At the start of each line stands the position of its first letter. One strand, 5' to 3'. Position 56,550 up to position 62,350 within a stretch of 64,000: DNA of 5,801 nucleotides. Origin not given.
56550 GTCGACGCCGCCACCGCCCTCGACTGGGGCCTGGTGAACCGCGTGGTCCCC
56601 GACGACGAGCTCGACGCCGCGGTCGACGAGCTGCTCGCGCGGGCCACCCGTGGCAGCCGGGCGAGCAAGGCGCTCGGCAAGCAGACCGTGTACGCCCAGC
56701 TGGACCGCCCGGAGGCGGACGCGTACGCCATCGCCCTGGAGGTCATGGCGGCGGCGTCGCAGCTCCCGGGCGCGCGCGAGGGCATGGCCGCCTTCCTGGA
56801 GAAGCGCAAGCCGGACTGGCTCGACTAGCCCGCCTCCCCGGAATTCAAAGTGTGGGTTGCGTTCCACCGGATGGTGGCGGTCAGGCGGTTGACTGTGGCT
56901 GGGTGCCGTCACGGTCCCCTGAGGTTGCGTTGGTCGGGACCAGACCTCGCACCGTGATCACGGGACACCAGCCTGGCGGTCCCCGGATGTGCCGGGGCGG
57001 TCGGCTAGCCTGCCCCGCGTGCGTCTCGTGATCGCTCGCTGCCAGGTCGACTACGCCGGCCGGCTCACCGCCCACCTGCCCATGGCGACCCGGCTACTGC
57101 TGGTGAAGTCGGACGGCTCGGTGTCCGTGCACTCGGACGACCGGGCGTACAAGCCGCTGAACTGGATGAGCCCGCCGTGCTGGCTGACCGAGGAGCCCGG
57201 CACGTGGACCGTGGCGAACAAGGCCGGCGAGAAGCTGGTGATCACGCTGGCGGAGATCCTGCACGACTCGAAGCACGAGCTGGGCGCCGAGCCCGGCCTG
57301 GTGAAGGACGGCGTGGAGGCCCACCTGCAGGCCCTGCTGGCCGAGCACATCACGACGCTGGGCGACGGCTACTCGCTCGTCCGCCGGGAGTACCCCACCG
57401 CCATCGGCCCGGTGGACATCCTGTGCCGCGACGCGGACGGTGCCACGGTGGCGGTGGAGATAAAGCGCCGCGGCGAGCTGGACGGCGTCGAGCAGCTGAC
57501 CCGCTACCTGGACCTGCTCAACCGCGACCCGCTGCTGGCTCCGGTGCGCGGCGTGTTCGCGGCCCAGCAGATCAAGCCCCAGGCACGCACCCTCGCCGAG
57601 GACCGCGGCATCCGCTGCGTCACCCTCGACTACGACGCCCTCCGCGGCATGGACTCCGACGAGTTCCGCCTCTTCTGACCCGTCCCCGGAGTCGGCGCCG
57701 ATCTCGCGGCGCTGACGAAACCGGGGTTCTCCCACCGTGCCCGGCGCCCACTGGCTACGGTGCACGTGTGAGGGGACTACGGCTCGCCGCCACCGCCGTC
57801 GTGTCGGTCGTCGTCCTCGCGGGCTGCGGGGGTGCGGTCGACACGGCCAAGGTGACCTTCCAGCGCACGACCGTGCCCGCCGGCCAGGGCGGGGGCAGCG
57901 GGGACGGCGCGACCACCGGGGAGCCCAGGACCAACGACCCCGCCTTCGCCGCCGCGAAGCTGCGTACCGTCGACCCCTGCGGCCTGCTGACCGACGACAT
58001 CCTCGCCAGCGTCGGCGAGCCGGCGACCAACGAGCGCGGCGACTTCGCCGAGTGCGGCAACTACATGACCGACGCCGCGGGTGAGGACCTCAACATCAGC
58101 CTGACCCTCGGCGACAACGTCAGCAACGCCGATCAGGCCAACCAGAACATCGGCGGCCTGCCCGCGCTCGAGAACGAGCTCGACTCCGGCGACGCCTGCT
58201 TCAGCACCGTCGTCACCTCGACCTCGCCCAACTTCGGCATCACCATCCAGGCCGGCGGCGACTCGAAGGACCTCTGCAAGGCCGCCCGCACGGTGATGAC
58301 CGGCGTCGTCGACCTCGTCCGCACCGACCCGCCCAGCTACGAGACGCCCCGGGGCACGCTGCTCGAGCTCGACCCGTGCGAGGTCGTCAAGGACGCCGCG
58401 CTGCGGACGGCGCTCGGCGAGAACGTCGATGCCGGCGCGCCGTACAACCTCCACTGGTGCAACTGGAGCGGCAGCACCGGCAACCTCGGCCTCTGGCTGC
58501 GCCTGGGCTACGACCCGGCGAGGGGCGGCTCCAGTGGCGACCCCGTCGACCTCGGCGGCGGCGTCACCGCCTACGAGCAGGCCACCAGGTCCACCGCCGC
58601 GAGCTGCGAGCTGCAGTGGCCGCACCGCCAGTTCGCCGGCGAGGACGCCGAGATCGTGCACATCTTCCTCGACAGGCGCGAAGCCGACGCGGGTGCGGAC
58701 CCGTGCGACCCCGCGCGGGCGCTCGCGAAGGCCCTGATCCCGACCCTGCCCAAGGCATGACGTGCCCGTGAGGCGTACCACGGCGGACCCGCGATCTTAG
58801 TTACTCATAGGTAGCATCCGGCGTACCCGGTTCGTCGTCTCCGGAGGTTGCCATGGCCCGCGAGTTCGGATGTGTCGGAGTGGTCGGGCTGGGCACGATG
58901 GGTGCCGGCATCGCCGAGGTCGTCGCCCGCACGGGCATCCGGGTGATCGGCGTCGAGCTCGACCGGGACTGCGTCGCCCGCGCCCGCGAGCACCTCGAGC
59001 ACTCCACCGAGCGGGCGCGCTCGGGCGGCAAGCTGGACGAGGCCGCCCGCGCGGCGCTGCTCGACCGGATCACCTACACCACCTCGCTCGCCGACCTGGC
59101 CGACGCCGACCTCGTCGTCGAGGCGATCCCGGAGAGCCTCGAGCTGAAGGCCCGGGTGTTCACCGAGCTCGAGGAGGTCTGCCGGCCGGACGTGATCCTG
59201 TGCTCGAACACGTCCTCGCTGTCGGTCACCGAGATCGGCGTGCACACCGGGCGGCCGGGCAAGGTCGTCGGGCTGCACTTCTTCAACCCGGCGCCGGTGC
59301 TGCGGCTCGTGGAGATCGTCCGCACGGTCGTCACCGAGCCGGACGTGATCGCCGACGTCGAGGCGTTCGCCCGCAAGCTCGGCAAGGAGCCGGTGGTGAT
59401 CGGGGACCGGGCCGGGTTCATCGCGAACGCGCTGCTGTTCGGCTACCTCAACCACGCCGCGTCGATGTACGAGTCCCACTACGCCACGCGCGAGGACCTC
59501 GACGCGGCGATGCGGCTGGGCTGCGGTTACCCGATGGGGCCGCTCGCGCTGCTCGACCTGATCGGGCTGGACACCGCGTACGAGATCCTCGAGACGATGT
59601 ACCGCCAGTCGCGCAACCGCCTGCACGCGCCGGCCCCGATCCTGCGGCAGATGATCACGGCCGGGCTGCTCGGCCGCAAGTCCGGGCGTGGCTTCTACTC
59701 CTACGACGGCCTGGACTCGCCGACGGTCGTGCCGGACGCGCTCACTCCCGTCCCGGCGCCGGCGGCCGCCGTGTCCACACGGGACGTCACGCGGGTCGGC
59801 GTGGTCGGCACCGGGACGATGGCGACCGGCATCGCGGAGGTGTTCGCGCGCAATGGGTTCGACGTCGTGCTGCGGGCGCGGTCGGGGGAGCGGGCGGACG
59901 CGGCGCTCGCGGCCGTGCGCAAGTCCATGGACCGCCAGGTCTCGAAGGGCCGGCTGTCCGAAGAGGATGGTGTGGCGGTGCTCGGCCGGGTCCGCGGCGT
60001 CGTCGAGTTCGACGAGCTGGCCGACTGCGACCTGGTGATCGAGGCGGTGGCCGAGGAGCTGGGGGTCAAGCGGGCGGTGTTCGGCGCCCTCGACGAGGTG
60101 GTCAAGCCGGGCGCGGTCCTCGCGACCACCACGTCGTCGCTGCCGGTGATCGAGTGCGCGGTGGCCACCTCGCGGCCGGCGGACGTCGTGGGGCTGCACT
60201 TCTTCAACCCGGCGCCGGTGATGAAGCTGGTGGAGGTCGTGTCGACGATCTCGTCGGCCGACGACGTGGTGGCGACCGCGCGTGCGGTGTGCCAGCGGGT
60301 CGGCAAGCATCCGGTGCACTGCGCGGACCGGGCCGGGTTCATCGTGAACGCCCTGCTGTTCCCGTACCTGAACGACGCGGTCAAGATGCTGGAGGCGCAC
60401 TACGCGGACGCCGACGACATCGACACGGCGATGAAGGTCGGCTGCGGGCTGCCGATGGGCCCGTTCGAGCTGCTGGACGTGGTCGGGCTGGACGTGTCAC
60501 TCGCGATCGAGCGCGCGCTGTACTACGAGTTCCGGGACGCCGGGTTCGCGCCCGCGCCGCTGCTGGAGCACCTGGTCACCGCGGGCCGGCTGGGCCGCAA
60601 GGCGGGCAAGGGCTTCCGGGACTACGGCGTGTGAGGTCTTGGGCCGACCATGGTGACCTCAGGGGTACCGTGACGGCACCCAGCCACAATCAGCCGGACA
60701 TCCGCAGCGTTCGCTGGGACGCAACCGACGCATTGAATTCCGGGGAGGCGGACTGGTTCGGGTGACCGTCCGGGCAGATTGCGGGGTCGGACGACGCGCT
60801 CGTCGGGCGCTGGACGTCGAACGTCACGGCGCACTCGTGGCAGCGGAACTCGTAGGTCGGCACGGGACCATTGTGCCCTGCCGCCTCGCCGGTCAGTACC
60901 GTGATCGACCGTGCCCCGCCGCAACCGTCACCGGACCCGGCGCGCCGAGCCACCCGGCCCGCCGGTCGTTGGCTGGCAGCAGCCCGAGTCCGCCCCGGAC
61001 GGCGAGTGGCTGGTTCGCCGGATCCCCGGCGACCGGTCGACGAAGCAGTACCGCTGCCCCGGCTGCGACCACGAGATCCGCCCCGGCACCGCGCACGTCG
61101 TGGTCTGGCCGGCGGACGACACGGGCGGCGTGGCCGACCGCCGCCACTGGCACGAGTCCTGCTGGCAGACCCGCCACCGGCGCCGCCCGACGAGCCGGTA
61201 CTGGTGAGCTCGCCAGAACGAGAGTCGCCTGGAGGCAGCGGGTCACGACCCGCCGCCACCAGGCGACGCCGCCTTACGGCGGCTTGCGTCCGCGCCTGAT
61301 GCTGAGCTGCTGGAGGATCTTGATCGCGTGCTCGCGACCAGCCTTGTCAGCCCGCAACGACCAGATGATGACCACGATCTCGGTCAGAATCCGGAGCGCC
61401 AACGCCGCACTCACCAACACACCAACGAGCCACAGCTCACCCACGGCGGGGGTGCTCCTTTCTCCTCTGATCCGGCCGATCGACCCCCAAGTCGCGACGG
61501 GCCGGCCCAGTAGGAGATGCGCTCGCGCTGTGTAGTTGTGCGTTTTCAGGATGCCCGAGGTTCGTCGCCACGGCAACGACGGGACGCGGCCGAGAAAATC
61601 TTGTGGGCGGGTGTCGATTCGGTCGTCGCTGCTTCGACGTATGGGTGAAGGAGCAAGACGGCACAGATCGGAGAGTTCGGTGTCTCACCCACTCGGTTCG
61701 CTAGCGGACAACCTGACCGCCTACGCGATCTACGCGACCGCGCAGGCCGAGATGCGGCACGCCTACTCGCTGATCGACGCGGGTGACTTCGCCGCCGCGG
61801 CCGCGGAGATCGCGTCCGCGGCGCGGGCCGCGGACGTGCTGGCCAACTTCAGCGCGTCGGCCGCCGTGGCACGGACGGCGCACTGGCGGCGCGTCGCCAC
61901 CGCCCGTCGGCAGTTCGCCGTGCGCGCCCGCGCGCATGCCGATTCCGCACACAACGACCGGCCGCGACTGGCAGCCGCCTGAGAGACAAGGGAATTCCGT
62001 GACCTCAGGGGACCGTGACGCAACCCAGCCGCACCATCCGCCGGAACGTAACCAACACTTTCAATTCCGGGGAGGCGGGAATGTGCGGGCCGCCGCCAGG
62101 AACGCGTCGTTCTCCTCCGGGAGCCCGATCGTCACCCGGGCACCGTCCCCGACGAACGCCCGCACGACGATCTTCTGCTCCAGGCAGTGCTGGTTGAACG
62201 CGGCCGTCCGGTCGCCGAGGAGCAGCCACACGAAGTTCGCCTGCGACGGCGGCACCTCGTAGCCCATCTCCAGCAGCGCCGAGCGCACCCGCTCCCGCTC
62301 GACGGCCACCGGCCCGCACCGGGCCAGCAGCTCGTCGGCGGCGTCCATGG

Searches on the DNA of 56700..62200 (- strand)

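Call 48: search_rna_families(source=window, start=56700, end=62200, threshold=evalue, max_evalue=10)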
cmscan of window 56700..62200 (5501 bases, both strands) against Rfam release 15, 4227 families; matches with E-value up to 10: 2.
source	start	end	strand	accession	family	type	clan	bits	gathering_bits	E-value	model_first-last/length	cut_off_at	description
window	60575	60635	+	RF03262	mir-1181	Gene; miRNA;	-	19.4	95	7.2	1-81/81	no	mir-1181 microRNA precursor family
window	61243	61268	-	RF03001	leuA-Halobacteria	Cis-reg;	-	16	47.9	8.5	20-45/53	no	leuA-Halobacteria RNA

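Call 60: search_dna_similar(query=window:56825-56990:-, collection=plasmids, mode=distant, max_evalue=0.001, max_rows=25)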
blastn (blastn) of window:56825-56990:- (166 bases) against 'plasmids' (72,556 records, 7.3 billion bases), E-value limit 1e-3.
No match.

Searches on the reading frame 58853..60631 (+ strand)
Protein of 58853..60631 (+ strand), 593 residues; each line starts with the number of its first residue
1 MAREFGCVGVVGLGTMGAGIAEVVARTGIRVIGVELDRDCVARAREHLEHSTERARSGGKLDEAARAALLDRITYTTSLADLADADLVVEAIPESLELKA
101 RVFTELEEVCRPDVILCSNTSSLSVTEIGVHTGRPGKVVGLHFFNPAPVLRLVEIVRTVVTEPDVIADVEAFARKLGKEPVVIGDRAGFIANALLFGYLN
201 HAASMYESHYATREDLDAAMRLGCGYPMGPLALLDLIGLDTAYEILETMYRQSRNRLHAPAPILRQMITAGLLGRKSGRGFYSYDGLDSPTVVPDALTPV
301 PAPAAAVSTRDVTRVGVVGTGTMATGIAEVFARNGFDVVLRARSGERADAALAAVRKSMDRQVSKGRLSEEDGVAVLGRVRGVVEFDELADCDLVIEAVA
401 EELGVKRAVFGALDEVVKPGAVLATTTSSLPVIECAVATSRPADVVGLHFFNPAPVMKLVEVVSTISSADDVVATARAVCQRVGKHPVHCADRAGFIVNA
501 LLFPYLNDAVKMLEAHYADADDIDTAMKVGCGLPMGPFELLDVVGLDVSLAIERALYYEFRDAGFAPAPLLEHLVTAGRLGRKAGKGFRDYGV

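Call 42: find_homologous_proteins(query=window:58853-60631:+, max_evalue=1e-150)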
Query window:58853-60631:+ (593 aa): 7943 proteins with E <= 1e-150 among 8000 candidates; the best 120 are listed.
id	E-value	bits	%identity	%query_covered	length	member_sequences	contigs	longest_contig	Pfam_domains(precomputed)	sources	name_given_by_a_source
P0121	0.0e+0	1293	100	100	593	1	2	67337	PF03446.22,PF01210.30,PF00725.28,PF03807.24,PF02737.25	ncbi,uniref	ncbi:3-hydroxyacyl-CoA dehydrogenase family protein [Actinophytocola sp.]|uniref:3-hydroxyacyl-CoA d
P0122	0.0e+0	1197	93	100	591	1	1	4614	PF03446.22,PF01210.30,PF00725.28,PF03807.24,PF02737.25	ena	-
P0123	0.0e+0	1194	92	100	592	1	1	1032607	PF03446.22,PF01210.30,PF03721.21,PF00725.28,PF03807.24,PF02737.25,PF01488.27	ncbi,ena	-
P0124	0.0e+0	1193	92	100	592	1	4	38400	PF03446.22,PF00725.28,PF03807.24,PF02737.25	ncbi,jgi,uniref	ncbi:MAG TPA: 3-hydroxybutyryl-CoA dehydrogenase [Actinophytocola sp.]|jgi:3-hydroxybutyryl-CoA dehy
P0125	0.0e+0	1193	92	100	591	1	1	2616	PF03446.22,PF01210.30,PF00725.28,PF03807.24,PF02737.25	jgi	jgi:3-hydroxybutyryl-CoA dehydrogenase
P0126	0.0e+0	1192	92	100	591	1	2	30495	PF03446.22,PF00725.28,PF03807.24,PF02737.25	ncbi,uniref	ncbi:MAG: 3-hydroxyacyl-CoA dehydrogenase family protein [Actinophytocola sp.]|uniref:3-hydroxyacyl-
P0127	0.0e+0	1192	91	100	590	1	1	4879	PF03446.22,PF00725.28,PF03807.24,PF02737.25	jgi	jgi:3-hydroxybutyryl-CoA dehydrogenase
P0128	0.0e+0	1191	92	100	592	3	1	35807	PF03446.22,PF00725.28,PF03807.24,PF02737.25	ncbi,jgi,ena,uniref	ncbi:3-hydroxybutyryl-CoA dehydrogenase [Actinophytocola sp.]|jgi:3-hydroxybutyryl-CoA dehydrogenase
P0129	0.0e+0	1188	92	100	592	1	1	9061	PF03446.22,PF02826.26,PF01210.30,PF03721.21,PF00725.28,PF03807.24,PF02737.25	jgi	jgi:3-hydroxybutyryl-CoA dehydrogenase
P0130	0.0e+0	1185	91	100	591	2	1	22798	PF03446.22,PF01210.30,PF00725.28,PF03807.24,PF02737.25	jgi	-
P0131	0.0e+0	1182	91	100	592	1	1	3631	PF03446.22,PF00725.28,PF03807.24,PF02737.25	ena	-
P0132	0.0e+0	1182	90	100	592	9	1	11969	PF03446.22,PF00725.28,PF03807.24,PF02737.25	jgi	jgi:3-hydroxybutyryl-CoA dehydrogenase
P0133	0.0e+0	1177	91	100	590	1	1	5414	PF03446.22,PF02826.26,PF00725.28,PF03807.24,PF02737.25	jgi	jgi:3-hydroxybutyryl-CoA dehydrogenase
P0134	0.0e+0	1173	91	100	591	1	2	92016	PF03446.22,PF01210.30,PF00725.28,PF03807.24,PF02737.25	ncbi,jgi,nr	ncbi:MAG TPA: 3-hydroxybutyryl-CoA dehydrogenase [Actinophytocola sp.]|jgi:3-hydroxybutyryl-CoA dehy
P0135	0.0e+0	1171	91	100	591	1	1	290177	PF03446.22,PF00725.28,PF03807.24,PF02737.25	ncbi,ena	-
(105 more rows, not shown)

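Call 43: find_encoding_contigs(protein=P0123, flank=4500, max_places=1)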
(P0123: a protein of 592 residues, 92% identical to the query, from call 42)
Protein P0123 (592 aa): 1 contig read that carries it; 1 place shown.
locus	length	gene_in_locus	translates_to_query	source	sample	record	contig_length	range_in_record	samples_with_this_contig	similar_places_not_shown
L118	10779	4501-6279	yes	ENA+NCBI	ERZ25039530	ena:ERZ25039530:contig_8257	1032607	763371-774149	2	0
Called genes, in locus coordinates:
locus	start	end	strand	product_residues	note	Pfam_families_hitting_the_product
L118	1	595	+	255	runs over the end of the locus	PF00378:ECH_1, PF16113:ECH_2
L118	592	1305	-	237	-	PF03476:MOSC_N, PF03473:MOSC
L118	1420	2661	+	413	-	PF07730:HisKA_3, PF02518:HATPase_c (weak)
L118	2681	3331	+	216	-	PF21003:NucS_N, PF01939:NucS_C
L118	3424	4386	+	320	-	PF12079:DUF3558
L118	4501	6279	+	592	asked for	PF01210:NAD_Gly3P_dh_N (faint), PF01488:Shikimate_DH (faint), PF02737:3HCDH_N, PF03446:NAD_binding_2 (faint), PF03721:UDPG_MGDP_dh_N (faint), PF00725:3HCDH, PF02737:3HCDH_N, PF00725:3HCDH, +1 more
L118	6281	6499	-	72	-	PF09723:Zn_ribbon_8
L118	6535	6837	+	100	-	PF27609:Rv1322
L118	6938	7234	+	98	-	-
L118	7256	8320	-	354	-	PF00155:Aminotran_1_2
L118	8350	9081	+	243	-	PF00561:Abhydrolase_1, PF12697:Abhydrolase_6, PF12146:Hydrolase_4, PF00326:Peptidase_S9 (faint), PF03096:Ndr (weak), PF08386:Abhydrolase_4 (faint)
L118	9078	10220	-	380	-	PF00211:Guanylate_cyc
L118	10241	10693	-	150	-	PF00582:Usp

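Call 44: find_encoding_contigs(protein=P0124, flank=4500, max_places=1)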
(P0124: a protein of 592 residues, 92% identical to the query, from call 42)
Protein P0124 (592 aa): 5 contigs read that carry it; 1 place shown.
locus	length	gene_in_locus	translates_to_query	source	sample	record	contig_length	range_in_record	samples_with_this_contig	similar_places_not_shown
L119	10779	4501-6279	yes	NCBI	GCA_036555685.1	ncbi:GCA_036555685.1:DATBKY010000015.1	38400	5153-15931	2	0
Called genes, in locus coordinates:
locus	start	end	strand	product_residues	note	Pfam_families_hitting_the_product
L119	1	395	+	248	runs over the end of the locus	PF00528:BPD_transp_1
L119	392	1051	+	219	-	PF00528:BPD_transp_1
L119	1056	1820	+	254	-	PF02463:SMC_N, PF13191:AAA_16 (faint), PF00005:ABC_tran, PF13401:AAA_22 (weak), PF13481:AAA_25 (weak), PF13304:AAA_21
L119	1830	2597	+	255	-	PF00378:ECH_1, PF16113:ECH_2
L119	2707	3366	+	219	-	PF21003:NucS_N, PF01939:NucS_C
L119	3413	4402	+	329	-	PF12079:DUF3558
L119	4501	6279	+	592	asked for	PF02737:3HCDH_N, PF03446:NAD_binding_2 (faint), PF03807:F420_oxidored (faint), PF00725:3HCDH, PF02737:3HCDH_N, PF00725:3HCDH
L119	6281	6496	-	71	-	PF09723:Zn_ribbon_8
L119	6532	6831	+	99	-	PF27609:Rv1322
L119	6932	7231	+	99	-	-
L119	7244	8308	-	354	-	PF00155:Aminotran_1_2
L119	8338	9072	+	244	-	PF00561:Abhydrolase_1, PF12697:Abhydrolase_6, PF03096:Ndr, PF12146:Hydrolase_4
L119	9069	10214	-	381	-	PF16701:Ad_Cy_reg (weak), PF00211:Guanylate_cyc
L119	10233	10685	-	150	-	PF00582:Usp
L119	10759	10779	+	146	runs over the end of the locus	PF00383:dCMP_cyt_deam_1, PF14437:MafB19-deam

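Call 45: find_encoding_contigs(protein=P0126, flank=4500, max_places=1)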
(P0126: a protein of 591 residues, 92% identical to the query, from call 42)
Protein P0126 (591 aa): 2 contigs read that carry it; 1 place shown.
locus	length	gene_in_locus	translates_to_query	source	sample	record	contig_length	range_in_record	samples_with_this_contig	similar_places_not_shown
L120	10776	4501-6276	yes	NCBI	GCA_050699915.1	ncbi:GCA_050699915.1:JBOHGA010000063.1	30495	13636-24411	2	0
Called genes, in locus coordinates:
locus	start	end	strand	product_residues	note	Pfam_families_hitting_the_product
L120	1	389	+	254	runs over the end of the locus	PF13191:AAA_16 (faint), PF00005:ABC_tran, PF02463:SMC_N, PF13401:AAA_22 (weak), PF13481:AAA_25, PF13304:AAA_21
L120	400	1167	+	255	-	PF00378:ECH_1, PF16113:ECH_2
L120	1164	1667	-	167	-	-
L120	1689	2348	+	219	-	PF21003:NucS_N, PF01939:NucS_C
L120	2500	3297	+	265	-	PF00656:Peptidase_C14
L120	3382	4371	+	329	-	PF12079:DUF3558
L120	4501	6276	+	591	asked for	PF02737:3HCDH_N, PF03446:NAD_binding_2 (faint), PF03807:F420_oxidored (faint), PF00725:3HCDH, PF02737:3HCDH_N, PF00725:3HCDH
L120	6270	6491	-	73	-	PF09723:Zn_ribbon_8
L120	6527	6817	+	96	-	PF27609:Rv1322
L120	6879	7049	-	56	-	-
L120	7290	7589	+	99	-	-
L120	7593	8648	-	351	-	PF00155:Aminotran_1_2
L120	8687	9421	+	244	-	PF00561:Abhydrolase_1, PF12697:Abhydrolase_6, PF12146:Hydrolase_4, PF03096:Ndr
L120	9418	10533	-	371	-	PF00211:Guanylate_cyc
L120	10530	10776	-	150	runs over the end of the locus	PF00582:Usp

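Call 46: find_encoding_contigs(protein=P0135, flank=4500, max_places=1)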
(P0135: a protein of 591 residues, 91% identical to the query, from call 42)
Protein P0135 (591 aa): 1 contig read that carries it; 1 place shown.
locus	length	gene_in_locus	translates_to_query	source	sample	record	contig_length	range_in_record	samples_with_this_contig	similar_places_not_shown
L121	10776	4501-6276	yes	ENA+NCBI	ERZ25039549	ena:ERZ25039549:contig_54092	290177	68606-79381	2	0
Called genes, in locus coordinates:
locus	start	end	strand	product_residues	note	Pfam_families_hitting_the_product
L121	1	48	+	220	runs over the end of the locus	PF00528:BPD_transp_1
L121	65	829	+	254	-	PF00005:ABC_tran, PF02463:SMC_N, PF13401:AAA_22 (weak), PF13481:AAA_25 (faint), PF13304:AAA_21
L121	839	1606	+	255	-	PF00378:ECH_1, PF16113:ECH_2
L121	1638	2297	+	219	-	PF21003:NucS_N, PF01939:NucS_C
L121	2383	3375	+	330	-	PF12079:DUF3558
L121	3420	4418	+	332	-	PF12079:DUF3558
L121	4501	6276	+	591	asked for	PF02737:3HCDH_N, PF03446:NAD_binding_2 (faint), PF03807:F420_oxidored (faint), PF00725:3HCDH, PF02737:3HCDH_N, PF00725:3HCDH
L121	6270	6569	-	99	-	PF09723:Zn_ribbon_8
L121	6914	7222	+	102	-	-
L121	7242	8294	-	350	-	PF00155:Aminotran_1_2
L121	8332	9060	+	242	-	PF00561:Abhydrolase_1, PF12697:Abhydrolase_6, PF12146:Hydrolase_4 (weak)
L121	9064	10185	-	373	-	PF00211:Guanylate_cyc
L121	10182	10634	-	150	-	PF00582:Usp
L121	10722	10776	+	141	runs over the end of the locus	PF00383:dCMP_cyt_deam_1, PF14437:MafB19-deam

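Call 64: find_encoding_contigs(protein=P0121, flank=5000, max_places=4)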
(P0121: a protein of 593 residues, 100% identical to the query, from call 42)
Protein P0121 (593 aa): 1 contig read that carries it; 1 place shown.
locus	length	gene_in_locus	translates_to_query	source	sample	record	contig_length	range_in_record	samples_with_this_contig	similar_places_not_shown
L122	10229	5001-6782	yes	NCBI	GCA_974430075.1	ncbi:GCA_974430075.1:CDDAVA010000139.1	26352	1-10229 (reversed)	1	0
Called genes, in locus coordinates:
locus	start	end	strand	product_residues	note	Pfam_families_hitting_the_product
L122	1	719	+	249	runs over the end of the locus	PF00528:BPD_transp_1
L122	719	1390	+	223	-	PF00528:BPD_transp_1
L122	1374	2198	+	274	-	PF02463:SMC_N, PF13191:AAA_16 (faint), PF13481:AAA_25 (faint), PF00005:ABC_tran, PF13401:AAA_22 (weak), PF13304:AAA_21 (weak)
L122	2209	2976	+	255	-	PF00378:ECH_1, PF16113:ECH_2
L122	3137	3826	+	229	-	PF21003:NucS_N, PF01939:NucS_C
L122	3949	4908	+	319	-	PF12079:DUF3558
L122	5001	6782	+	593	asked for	PF01210:NAD_Gly3P_dh_N (faint), PF02737:3HCDH_N, PF03446:NAD_binding_2 (faint), PF03807:F420_oxidored (faint), PF00725:3HCDH, PF02737:3HCDH_N, PF00725:3HCDH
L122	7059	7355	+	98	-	PF27609:Rv1322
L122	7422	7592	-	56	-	-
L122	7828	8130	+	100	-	-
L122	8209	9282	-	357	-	PF00155:Aminotran_1_2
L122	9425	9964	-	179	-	PF12079:DUF3558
